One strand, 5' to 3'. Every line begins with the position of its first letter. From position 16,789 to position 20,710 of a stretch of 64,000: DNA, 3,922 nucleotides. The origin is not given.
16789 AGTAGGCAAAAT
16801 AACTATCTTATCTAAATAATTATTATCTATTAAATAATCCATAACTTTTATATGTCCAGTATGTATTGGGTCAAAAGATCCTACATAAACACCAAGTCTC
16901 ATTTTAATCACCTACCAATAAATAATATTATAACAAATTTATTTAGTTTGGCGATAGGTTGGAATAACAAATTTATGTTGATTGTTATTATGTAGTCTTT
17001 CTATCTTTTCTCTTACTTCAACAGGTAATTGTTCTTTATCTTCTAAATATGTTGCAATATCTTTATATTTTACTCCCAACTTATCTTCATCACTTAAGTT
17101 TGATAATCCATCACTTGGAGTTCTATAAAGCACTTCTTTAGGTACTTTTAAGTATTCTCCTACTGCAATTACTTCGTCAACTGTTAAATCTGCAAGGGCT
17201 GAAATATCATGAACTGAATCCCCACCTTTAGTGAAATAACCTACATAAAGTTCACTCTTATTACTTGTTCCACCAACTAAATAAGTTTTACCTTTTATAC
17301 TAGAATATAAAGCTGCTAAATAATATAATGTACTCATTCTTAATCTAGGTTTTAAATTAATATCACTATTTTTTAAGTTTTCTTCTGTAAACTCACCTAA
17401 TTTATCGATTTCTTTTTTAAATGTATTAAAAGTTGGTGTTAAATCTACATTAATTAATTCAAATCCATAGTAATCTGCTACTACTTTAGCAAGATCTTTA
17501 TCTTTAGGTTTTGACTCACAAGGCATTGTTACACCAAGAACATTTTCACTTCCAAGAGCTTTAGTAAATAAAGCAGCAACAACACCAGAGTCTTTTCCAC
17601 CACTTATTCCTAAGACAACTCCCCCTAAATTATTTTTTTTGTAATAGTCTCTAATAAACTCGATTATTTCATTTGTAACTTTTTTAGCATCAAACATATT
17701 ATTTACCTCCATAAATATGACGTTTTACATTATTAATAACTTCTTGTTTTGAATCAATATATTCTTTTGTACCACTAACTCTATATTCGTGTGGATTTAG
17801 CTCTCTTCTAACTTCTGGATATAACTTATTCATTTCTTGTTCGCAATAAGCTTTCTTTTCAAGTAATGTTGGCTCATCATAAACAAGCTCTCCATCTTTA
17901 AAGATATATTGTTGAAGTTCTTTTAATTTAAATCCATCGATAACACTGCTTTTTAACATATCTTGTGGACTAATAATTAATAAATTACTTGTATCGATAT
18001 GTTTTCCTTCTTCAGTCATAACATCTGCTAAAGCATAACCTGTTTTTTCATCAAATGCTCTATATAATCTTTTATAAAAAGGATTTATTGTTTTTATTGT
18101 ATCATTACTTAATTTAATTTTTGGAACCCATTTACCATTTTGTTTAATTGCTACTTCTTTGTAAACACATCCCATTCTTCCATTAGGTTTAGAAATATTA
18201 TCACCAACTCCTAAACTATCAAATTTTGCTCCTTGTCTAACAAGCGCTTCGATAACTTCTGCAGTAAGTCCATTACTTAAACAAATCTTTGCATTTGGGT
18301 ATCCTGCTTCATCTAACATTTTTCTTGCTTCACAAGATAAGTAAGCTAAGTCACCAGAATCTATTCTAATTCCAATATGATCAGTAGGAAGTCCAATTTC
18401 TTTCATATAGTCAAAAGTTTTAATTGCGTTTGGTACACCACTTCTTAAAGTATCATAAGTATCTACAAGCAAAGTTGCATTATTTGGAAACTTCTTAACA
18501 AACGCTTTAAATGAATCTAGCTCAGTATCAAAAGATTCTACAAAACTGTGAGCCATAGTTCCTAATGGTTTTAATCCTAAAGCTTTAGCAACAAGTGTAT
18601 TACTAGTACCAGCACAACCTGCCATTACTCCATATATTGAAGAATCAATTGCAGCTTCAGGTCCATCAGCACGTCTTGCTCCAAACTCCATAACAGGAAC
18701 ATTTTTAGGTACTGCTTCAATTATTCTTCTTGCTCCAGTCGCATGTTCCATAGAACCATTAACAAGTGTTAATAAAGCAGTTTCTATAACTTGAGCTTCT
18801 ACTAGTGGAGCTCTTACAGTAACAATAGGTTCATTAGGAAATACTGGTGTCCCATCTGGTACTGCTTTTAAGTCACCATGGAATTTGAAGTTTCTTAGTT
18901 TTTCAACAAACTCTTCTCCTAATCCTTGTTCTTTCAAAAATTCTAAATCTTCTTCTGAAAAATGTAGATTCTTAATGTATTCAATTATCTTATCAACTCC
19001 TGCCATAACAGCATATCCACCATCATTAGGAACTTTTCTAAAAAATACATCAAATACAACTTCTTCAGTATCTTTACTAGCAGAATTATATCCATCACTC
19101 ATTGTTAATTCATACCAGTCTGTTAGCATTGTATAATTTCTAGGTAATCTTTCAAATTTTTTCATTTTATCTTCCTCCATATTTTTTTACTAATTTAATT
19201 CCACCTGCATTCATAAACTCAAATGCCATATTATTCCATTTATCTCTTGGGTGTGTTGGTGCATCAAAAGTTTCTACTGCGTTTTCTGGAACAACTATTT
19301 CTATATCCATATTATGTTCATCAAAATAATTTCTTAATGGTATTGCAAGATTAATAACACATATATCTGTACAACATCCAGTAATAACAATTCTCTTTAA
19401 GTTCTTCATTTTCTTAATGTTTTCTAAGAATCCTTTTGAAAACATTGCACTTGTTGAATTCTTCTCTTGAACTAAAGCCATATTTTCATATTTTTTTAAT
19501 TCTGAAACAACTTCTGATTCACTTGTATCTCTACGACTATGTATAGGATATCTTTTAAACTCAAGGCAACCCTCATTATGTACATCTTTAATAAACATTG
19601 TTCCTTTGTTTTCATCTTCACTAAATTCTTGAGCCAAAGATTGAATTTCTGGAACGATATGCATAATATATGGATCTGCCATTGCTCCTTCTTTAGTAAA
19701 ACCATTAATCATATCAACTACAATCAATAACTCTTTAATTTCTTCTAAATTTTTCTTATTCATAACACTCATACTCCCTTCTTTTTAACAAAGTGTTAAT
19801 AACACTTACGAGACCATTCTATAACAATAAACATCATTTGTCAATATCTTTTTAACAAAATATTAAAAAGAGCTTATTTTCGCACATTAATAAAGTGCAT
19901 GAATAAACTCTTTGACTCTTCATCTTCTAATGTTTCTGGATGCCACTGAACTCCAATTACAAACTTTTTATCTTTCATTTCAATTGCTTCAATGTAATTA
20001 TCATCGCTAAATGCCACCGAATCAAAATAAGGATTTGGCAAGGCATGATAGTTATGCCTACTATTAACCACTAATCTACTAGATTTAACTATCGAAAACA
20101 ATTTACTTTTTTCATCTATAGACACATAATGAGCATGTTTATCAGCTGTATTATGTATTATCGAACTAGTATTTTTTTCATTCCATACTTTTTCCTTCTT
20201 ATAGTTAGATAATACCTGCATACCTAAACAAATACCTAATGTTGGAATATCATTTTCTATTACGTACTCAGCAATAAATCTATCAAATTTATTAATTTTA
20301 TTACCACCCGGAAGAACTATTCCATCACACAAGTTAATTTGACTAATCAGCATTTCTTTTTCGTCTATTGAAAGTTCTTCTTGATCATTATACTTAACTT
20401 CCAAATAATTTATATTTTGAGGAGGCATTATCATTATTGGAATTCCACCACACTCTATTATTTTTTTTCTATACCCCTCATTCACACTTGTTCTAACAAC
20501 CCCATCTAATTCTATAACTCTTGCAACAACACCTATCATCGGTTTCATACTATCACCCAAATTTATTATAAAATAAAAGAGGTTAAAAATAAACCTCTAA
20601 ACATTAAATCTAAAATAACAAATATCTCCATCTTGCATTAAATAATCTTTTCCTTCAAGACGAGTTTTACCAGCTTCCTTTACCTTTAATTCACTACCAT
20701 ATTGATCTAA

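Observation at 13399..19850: Eight-gene NAD salvage/recycling operon ending in its own NrtR regulator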

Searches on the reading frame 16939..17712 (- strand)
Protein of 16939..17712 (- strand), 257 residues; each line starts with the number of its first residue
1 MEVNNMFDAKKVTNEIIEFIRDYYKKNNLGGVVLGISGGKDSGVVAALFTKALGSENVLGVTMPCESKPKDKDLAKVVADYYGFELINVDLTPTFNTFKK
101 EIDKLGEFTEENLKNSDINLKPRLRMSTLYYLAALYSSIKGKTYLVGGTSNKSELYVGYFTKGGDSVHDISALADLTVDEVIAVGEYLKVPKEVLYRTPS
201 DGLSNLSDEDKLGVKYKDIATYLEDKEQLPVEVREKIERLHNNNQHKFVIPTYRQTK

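Call 3: search_protein_families(library=pfam, proteins=[window:16939-17712:-], max_evalue=0.01)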
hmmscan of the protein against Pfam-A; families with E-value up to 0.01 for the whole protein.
window:16939-17712:- (257 aa): 2 families
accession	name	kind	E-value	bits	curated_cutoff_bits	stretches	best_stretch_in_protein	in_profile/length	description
PF02540.23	NAD_synthase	-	5.7e-53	180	21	1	13-248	2-239/242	NAD synthase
PF03054.22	tRNA_Me_trans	-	0.0093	16.1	20.6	0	32-73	3-42/202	tRNA methyl transferase HUP domain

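Call 4: search_protein_families(library=ncbifam, proteins=[window:16939-17712:-], max_evalue=0.01)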
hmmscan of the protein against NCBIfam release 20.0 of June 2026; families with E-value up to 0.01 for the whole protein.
window:16939-17712:- (257 aa): 16 families
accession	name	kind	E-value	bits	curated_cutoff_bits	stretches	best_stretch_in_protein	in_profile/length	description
TIGR00552.1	nadE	equivalog_domain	8.6e-55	185.7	63.65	1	10-251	3-241/251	NAD(+) synthase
NF010587.0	PRK13980.1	equivalog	8e-50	169.5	255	1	5-254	7-258/267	NAD+ synthase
NF002048.0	PRK00876.1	subfamily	9.7e-33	113.3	313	2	7-98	14-107/330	NAD(+) synthase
NF001979.1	PRK00768.1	equivalog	4e-31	108.5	250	1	1-250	9-262/266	NAD(+) synthase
NF010588.0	PRK13981.1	equivalog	3.8e-29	101.5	479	1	11-213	267-470/546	NAD+ synthase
NF000848.1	PRK00074.1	equivalog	1e-08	34.3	400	1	3-95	190-281/512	glutamine-hydrolyzing GMP synthase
TIGR00884.1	guaA_Cterm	equivalog_domain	1.5e-06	27.7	338.75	1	16-95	6-83/310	glutamine-hydrolyzing GMP synthase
NF002730.0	PRK02628.1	equivalog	3.5e-06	25.5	473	1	27-167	357-498/677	NAD(+) synthase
NF010367.0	PRK13795.1-2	equivalog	2.9e-05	22.7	456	1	11-103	225-312/584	hypothetical protein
TIGR00268.2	TIGR00268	equivalog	0.00057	19.2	150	1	29-90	13-75/259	ATP-dependent sacrificial sulfur transferase LarE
NF001138.1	PRK00143.1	equivalog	0.0011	17.9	284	1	32-95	2-72/345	tRNA 2-thiouridine(34) synthase MnmA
NF005316.0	PRK06850.1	equivalog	0.0037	16.1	536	1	7-53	8-53/505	hypothetical protein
TIGR03573.1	WbuX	subfamily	0.0044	16.5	203.2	1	7-62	37-92/344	N-acetyl sugar amidotransferase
TIGR01536.1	asn_synth_AEB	equivalog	0.0072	15.4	267.1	1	35-111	258-333/517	asparagine synthase (glutamine-hydrolyzing)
NF010368.0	PRK13795.1-3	equivalog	0.0078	14.5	588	1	9-106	228-320/635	hypothetical protein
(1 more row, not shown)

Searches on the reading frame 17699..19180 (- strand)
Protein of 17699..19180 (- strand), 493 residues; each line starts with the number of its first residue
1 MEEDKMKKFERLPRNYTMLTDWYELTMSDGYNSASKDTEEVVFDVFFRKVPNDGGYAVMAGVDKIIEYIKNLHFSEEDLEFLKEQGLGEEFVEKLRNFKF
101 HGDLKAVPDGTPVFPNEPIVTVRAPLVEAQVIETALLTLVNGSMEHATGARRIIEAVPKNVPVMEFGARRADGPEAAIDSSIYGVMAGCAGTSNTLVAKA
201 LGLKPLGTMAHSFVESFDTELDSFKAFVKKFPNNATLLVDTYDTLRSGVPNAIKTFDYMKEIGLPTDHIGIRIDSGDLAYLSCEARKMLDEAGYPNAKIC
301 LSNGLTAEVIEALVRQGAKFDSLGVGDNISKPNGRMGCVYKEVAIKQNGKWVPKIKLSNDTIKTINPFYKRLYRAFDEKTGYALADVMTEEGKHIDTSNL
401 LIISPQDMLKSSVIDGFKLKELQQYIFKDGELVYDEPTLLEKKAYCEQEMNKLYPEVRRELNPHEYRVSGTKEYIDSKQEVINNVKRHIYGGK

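Call 3: search_protein_families(library=pfam, proteins=[window:17699-19180:-], max_evalue=0.01)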
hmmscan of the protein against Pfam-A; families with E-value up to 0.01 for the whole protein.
window:17699-19180:- (493 aa): 4 families
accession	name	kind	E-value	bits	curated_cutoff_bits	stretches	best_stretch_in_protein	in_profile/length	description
PF17767.7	NAPRTase_N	-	4.5e-33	114.7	32.6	1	18-141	1-125/125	Nicotinate phosphoribosyltransferase (NAPRTase) N-terminal domain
PF17956.6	NAPRTase_C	-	1.1e-23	84.2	23.3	1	370-475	2-108/111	Nicotinate phosphoribosyltransferase C-terminal domain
PF04095.22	NAPRTase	-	3.6e-09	37.2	20.8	1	163-375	3-234/239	Nicotinate phosphoribosyltransferase (NAPRTase) family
PF02749.22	QRPTase_N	-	0.00023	21.7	27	1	100-140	39-78/82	Quinolinate phosphoribosyl transferase, N-terminal domain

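Call 4: search_protein_families(library=ncbifam, proteins=[window:17699-19180:-], max_evalue=0.01)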
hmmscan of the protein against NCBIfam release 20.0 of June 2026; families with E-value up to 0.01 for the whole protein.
window:17699-19180:- (493 aa): 12 families
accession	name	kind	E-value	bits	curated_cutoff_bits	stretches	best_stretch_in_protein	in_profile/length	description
NF006695.0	PRK09243.1-2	equivalog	1.5e-159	531.7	469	1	14-488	4-478/480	nicotinate phosphoribosyltransferase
TIGR01513.1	NAPRTase_put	equivalog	2.7e-132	441.9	297.4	1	18-472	2-450/452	nicotinate phosphoribosyltransferase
NF006694.0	PRK09243.1-1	equivalog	1.1e-130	436.6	663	1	15-489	6-480/485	nicotinate phosphoribosyltransferase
NF009131.0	PRK12484.1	equivalog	1.1e-129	433.1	330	1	14-486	4-445/455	nicotinate phosphoribosyltransferase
NF006697.0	PRK09243.1-4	equivalog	4.7e-122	408.1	776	1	16-489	9-481/488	nicotinate phosphoribosyltransferase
NF006696.0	PRK09243.1-3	equivalog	8.8e-106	354.3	503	1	12-485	8-447/451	nicotinate phosphoribosyltransferase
NF006698.0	PRK09243.1-5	equivalog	1.5e-72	244.8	531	1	14-457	13-422/440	nicotinate phosphoribosyltransferase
NF006415.0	PRK08662.1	equivalog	9.6e-32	110.2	243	1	20-333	18-295/381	nicotinate phosphoribosyltransferase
NF003704.0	PRK05321.1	subfamily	4.5e-16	58.8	379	1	20-366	16-376/398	nicotinate phosphoribosyltransferase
NF005529.0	PRK07188.1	equivalog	5.9e-14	51.8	378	1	103-335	79-325/358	nicotinate phosphoribosyltransferase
TIGR01514.1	NAPRTase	equivalog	9.5e-14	51.2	269.55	2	160-309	167-321/399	nicotinate phosphoribosyltransferase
NF006629.0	PRK09198.1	equivalog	0.0006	18.6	405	0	211-291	230-314/465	nicotinate phosphoribosyltransferase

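Call 93: search_solved_structures(query=window:17699-19180:-, max_evalue=1e-10)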
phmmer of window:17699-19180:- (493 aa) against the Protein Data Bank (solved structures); distinct sequences matched with E-value up to 1e-10: 4.
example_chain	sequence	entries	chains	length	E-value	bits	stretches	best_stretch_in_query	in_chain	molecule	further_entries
2f7f_A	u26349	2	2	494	2.2e-83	283.8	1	15-488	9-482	nicotinate phosphoribosyltransferase, putative | NICOTINATE PHOSPHORIBOSYLTRANSFERASE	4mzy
4yub_A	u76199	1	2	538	6.4e-51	176.7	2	17-218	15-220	Nicotinate phosphoribosyltransferase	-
2i14_A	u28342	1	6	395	5.2e-15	58.3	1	103-330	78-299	Nicotinate-nucleotide pyrophosphorylase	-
1ytd_A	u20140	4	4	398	1.4e-11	47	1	101-331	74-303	nicotinate phosphoribosyltransferase from Thermoplasma acidophilum | Nicotinate Phosphoribosyltransferase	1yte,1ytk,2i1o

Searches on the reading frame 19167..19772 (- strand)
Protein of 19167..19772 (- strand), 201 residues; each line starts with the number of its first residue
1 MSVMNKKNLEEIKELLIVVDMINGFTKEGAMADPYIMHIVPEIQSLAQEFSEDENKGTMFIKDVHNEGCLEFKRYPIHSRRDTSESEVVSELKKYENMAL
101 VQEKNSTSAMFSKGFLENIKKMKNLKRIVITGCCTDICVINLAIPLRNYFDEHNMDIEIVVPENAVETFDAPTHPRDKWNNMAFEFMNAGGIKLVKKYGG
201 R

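Call 3: search_protein_families(library=pfam, proteins=[window:19167-19772:-], max_evalue=0.01)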
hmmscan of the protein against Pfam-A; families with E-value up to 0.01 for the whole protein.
window:19167-19772:- (201 aa): 2 families
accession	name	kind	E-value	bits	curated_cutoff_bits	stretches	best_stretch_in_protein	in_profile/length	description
PF00857.26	Isochorismatase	-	2e-21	77.3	27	1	15-175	2-157/175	Isochorismatase domain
PF23864.1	DUF7222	-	0.0033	18.1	27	0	43-69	4-26/108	Domain of unknown function (DUF7222)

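Call 4: search_protein_families(library=ncbifam, proteins=[window:19167-19772:-], max_evalue=0.01)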
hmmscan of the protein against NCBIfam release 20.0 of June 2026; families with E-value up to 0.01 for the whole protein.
window:19167-19772:- (201 aa): 3 families
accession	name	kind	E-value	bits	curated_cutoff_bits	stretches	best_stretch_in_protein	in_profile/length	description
NF050097.1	BiurAmidohydBiuH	equivalog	0.00054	19.5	370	1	83-140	111-166/221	biuret amidohydrolase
NF041461.1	C_hydro_YcaC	equivalog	0.0021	17.6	310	1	82-196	59-161/201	isochorismate family cysteine hydrolase YcaC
TIGR03614.1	RutB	equivalog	0.0063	16.1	377.95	0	86-140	114-166/226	pyrimidine utilization protein B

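Call 49: search_solved_structures(query=window:19167-19772:-, max_evalue=0.001, show_alignments=2)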
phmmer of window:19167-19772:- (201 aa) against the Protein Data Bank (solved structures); distinct sequences matched with E-value up to 0.001: 7.
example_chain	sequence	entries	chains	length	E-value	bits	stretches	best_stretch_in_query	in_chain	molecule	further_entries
3hb7_A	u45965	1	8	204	6.8e-09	39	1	13-144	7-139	Isochorismatase hydrolase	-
5zn8_A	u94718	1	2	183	1.3e-07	34.8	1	13-174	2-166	Isochorismatase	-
6a8l_A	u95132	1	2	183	1.3e-07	34.8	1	13-174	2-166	Isochorismatase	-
3eef_A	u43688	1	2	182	2.3e-07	34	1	13-145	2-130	N-carbamoylsarcosine amidase related protein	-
1ilw_A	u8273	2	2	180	2e-06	30.9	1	13-152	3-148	180 aa long hypothetical Pyrazinamidase/nicotinamidase | 180aa long hypothetical Pyrazinamidase/Nicotinamidase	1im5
6kua_A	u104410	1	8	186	1.3e-05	28.3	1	60-174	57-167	Cysteine hydrolase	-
3s2s_A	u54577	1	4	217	0.00046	23.2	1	51-174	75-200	Putative pyrazinamidase/nicotinamidase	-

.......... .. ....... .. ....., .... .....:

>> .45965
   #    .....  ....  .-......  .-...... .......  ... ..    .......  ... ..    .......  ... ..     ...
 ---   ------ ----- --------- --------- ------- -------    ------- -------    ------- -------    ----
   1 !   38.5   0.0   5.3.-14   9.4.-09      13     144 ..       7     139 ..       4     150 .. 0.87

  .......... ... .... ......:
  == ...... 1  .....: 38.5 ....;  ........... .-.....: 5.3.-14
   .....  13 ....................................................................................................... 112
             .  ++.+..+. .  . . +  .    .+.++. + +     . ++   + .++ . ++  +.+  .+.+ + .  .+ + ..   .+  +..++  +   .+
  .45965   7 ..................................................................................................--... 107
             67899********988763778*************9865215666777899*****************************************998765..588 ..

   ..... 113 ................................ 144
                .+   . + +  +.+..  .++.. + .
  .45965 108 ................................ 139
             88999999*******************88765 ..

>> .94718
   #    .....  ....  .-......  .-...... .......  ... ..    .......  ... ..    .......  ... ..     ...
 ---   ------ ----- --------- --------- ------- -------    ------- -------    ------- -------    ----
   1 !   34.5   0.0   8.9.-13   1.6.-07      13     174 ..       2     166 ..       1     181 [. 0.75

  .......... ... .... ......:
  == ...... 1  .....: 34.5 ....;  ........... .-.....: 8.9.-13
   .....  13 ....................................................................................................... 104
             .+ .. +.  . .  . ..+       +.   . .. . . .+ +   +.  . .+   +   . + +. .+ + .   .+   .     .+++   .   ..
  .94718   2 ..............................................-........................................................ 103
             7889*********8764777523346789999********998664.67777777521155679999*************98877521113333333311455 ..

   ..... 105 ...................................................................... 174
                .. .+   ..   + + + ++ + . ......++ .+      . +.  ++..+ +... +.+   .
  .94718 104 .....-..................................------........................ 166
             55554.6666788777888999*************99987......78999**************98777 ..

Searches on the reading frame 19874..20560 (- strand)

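Call 3: search_protein_families(library=pfam, proteins=[window:19874-20560:-], max_evalue=0.01)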
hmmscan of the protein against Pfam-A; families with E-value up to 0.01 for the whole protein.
window:19874-20560:- (228 aa): 5 families
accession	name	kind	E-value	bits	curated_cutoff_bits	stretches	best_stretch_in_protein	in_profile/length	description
PF07722.19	Peptidase_C26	-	9.7e-26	91.3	20.5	1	93-209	94-219/219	Peptidase C26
PF00117.34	GATase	-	2.9e-20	73.2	22.8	1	57-224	28-188/190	Glutamine amidotransferase class-I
PF01174.25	SNO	-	0.0047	17.3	27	0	73-145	29-106/188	SNO glutamine amidotransferase family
PF01965.30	DJ-1_PfpI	-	0.0059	16.9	26.6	1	78-167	62-149/165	DJ-1/PfpI family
PF07685.20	GATase_3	-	0.0096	16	27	0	73-128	35-99/196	CobB/CobQ-like glutamine amidotransferase domain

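Call 4: search_protein_families(library=ncbifam, proteins=[window:19874-20560:-], max_evalue=0.01)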
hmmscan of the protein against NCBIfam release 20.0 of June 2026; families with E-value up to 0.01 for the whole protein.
window:19874-20560:- (228 aa): 28 families (the best 25 are shown)
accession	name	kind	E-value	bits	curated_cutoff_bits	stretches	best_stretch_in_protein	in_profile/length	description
NF001975.0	PRK00758.1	equivalog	1.3e-20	73.8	198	1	65-226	30-181/185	GMP synthase subunit A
TIGR00888.1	guaA_Nterm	equivalog_domain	1.5e-17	63.6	172.15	1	73-225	35-182/188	glutamine-hydrolyzing GMP synthase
NF003792.0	PRK05380.1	equivalog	1e-14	54.1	308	2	54-153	324-421/534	CTP synthase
TIGR00337.1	PyrG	equivalog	2e-14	53.1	462.75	2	53-141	324-410/526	glutamine hydrolyzing CTP synthase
NF008471.0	PRK11366.1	equivalog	8e-13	48.4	266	1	6-225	7-242/254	gamma-glutamyl-gamma-aminobutyrate hydrolase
NF000848.1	PRK00074.1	equivalog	1.2e-12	47.2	400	1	67-224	32-184/512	glutamine-hydrolyzing GMP synthase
NF011201.0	PRK14607.1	equivalog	1e-11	44.2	670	1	102-227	71-189/534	bifunctional anthranilate synthase component II/anthranilate phosphoribosyltransferase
NF045546.1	GCDPHdlase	equivalog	1.9e-09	37.9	250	1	90-224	79-195/198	gamma-glutamyl-CDP-amidate hydrolase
TIGR00566.1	trpG_papA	subfamily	9e-09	35.4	121.05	1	53-225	26-191/192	glutamine amidotransferase of anthranilate synthase or aminodeoxychorismate synthase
NF009475.0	PRK12838.1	equivalog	1.5e-08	34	221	1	78-225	211-351/359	carbamoyl phosphate synthase small subunit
TIGR01855.1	IMP_synth_hisH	equivalog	4.5e-08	33.1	105.4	1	74-212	33-185/198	imidazole glycerol phosphate synthase subunit HisH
NF010081.0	PRK13566.1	equivalog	4.9e-08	31.7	645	1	82-211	576-701/729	anthranilate synthase component I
TIGR01368.1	CPSaseIIsmall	equivalog_domain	3e-07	29.8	307.35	1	79-225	218-357/361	glutamine-hydrolyzing carbamoyl-phosphate synthase small subunit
TIGR01823.1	PabB-fungal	equivalog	4.9e-07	28.4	442.55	1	69-225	45-202/742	aminodeoxychorismate synthase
NF005946.0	PRK08007.1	equivalog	5.5e-06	26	332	1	95-225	65-186/187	aminodeoxychorismate synthase component 2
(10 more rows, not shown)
